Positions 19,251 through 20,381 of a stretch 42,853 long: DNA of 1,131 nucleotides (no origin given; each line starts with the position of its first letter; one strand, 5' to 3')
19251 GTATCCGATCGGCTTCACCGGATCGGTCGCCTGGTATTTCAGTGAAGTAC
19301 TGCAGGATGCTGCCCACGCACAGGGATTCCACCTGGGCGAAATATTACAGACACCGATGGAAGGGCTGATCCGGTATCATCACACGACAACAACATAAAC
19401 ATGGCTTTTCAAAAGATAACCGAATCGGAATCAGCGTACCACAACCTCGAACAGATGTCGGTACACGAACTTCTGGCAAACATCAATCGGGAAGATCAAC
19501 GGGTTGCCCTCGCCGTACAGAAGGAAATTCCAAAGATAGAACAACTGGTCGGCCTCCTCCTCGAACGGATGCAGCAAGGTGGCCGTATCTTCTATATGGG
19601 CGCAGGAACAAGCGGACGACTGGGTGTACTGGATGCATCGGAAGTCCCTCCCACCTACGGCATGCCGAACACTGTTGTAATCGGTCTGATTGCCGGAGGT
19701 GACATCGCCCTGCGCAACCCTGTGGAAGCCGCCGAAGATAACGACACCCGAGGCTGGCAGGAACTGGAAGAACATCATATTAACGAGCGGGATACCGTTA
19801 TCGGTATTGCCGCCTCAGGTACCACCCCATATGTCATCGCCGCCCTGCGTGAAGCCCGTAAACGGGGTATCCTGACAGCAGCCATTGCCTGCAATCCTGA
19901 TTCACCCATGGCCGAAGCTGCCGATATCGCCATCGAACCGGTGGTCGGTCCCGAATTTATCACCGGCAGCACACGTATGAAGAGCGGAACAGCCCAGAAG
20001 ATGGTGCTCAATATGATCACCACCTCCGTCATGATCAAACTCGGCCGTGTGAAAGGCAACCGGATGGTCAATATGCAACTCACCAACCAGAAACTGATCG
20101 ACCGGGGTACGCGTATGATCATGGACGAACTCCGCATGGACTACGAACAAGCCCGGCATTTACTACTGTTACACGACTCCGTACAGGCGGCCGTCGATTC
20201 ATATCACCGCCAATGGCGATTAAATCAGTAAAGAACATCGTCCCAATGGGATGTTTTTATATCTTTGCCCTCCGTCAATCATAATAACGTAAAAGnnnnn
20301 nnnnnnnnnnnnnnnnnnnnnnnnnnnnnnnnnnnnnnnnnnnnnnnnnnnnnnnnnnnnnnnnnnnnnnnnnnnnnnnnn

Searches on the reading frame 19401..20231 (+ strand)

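Call 7: search_protein_families(library=pfam, proteins=[window:19401-20231:+], max_evalue=0.001)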
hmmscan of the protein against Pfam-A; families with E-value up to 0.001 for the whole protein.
window:19401-20231:+ (276 aa): 5 families
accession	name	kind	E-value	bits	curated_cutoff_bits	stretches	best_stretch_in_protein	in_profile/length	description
PF22645.1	GKRP_SIS_N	-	1.3e-19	70.5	27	1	46-150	2-110/113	Glucokinase regulatory protein N-terminal SIS domain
PF01380.27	SIS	-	1.5e-13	51.1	25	1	126-208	50-130/131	SIS domain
PF13580.11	SIS_2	-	1.4e-09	38.6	27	1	39-162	14-136/138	SIS domain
PF20741.3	GKRP-like_C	-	0.00013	22.9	27.7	1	220-256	2-38/100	C-terminal lid domain of glucokinase regulatory protein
PF22198.1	GKRP_SIS_2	-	0.00051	20.3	27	1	45-101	6-62/191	Glucokinase regulatory protein, second SIS domain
